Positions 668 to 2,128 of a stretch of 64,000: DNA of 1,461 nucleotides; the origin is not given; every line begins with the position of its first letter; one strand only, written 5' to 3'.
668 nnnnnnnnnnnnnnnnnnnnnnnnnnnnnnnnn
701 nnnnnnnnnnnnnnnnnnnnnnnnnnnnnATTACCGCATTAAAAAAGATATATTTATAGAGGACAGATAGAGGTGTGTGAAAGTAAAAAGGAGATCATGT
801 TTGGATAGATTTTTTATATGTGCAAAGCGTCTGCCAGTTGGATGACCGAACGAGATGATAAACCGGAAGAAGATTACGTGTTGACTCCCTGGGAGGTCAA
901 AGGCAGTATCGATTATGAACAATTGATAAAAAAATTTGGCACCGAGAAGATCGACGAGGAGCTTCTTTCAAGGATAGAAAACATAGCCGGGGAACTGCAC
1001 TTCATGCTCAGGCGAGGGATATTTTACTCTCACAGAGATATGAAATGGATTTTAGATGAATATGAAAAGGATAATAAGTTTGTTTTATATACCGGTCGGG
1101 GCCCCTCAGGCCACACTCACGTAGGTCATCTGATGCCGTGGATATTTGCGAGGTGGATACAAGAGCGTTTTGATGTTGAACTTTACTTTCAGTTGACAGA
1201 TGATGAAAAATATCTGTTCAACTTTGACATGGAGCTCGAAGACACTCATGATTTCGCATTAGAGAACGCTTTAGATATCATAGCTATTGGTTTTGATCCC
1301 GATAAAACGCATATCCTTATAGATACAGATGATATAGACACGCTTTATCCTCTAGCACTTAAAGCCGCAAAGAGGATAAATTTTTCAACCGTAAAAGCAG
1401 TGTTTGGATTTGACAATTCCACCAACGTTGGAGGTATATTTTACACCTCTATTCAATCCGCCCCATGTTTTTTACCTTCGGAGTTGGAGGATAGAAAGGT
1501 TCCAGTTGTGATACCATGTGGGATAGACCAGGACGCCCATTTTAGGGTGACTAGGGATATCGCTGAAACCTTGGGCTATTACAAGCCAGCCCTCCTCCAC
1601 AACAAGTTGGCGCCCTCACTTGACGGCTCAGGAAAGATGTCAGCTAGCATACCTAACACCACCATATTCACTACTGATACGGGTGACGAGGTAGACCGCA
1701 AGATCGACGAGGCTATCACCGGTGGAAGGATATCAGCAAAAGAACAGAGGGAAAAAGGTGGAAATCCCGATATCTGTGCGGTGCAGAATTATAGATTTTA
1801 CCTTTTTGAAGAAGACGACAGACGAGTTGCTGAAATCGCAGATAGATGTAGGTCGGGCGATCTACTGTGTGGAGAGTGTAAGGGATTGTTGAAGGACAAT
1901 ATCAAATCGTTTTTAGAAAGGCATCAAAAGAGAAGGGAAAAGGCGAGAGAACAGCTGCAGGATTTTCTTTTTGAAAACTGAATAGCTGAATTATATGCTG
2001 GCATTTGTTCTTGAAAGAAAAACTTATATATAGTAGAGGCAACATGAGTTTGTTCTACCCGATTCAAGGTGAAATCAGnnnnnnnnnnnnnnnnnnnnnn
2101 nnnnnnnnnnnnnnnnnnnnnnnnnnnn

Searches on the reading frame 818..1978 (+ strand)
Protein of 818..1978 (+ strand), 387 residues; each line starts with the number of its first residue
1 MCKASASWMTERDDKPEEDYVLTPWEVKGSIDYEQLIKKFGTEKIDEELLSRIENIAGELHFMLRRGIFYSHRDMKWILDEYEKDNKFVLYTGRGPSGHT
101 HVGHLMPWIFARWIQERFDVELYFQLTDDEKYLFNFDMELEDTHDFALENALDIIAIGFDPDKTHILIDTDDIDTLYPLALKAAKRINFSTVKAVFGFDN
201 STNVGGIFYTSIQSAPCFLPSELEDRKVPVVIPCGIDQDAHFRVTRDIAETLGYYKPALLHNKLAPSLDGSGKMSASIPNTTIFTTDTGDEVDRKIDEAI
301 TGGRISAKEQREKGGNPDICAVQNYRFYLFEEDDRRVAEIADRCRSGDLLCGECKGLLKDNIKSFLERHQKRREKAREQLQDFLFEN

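Call 35: search_protein_families(library=pfam, proteins=[window:818-1978:+], max_evalue=0.0001)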
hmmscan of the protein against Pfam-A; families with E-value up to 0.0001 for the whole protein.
window:818-1978:+ (387 aa): 1 family
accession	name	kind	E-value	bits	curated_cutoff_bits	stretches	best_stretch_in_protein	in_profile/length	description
PF00579.31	tRNA-synt_1b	-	1.9e-29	103.4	21.1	1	85-366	3-291/292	tRNA synthetases class I (W and Y)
